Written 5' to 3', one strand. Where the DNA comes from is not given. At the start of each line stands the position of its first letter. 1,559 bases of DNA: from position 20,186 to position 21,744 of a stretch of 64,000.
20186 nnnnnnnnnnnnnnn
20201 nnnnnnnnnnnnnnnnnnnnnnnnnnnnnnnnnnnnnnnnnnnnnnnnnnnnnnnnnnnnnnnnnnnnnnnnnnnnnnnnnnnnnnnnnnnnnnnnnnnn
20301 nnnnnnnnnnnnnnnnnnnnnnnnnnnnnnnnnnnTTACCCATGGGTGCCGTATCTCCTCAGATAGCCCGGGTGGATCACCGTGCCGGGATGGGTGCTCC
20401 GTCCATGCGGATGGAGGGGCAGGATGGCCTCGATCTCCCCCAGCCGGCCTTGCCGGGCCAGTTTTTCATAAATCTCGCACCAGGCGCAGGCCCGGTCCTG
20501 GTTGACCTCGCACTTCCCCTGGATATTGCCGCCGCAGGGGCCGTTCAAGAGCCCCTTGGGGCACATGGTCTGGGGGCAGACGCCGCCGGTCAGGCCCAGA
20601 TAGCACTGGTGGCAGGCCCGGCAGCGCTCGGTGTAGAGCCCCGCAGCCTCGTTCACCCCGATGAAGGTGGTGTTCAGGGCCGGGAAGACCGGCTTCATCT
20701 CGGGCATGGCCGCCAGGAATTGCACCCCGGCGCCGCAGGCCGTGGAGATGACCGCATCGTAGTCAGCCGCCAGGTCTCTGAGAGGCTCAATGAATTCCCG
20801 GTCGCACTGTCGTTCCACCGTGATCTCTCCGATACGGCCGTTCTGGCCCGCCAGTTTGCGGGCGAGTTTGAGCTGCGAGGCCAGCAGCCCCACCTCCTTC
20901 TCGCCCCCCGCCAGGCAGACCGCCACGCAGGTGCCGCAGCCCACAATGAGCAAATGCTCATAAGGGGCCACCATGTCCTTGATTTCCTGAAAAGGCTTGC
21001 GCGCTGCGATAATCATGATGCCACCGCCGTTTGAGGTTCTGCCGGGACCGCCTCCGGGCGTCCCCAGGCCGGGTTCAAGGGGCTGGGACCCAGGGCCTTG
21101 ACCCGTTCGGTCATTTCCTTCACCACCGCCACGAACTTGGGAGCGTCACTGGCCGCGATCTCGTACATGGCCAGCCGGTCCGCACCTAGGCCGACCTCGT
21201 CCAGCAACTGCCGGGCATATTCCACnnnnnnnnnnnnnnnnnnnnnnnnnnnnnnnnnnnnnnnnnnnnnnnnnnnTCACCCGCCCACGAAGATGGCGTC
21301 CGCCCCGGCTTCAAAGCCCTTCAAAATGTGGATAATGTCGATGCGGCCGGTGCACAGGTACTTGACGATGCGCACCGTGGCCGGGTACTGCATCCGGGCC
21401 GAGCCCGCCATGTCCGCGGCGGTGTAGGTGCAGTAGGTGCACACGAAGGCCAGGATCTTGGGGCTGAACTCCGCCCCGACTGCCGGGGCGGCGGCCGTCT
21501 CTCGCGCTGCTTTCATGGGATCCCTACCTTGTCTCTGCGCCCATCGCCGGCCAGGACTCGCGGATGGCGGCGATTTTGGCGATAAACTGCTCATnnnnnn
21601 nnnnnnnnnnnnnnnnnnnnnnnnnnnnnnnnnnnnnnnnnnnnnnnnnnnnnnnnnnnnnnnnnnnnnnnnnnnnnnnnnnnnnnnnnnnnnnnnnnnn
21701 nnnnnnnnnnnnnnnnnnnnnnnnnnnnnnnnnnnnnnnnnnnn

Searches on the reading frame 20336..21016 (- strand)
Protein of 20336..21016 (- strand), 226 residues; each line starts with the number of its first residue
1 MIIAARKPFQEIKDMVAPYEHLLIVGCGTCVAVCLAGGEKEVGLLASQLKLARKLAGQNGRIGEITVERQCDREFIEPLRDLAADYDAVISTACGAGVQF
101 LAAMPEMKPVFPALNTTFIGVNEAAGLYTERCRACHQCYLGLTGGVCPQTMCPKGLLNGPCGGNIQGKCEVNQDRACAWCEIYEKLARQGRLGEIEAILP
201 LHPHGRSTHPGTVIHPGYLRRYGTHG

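Call 3: search_protein_families(library=pfam, proteins=[window:20336-21016:-], max_evalue=0.01)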
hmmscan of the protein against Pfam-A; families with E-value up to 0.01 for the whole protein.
window:20336-21016:- (226 aa): 1 family
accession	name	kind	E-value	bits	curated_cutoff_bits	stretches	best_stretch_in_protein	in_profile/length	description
PF12225.13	DUF5981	-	1.6e-32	111.4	23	1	111-200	1-90/95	Methylene-tetrahydrofolate reductase C terminal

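Call 6: search_protein_families(library=ncbifam, proteins=[window:20336-21016:-], max_evalue=0.001)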
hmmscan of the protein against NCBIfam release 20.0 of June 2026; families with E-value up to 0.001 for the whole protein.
window:20336-21016:- (226 aa): 0 families

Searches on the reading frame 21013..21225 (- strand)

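Call 3: search_protein_families(library=pfam, proteins=[window:21013-21225:-], max_evalue=0.01)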
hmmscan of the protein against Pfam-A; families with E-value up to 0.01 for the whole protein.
window:21013-21225:- (70 aa): 1 family
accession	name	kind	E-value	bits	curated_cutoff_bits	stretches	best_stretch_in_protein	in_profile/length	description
PF02662.21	FlpD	-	7.3e-09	36.1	22.3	1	1-46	78-123/123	Methyl-viologen-reducing hydrogenase, delta subunit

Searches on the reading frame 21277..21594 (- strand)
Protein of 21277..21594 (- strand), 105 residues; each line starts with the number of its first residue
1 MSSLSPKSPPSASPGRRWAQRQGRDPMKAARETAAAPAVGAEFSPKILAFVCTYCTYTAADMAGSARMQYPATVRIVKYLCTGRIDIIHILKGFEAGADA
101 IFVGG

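Call 3: search_protein_families(library=pfam, proteins=[window:21277-21594:-], max_evalue=0.01)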
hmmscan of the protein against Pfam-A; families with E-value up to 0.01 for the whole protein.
window:21277-21594:- (105 aa): 1 family
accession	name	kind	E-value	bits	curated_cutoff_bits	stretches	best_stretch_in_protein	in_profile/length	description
PF02662.21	FlpD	-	2.4e-21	76.5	22.3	1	47-105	1-59/123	Methyl-viologen-reducing hydrogenase, delta subunit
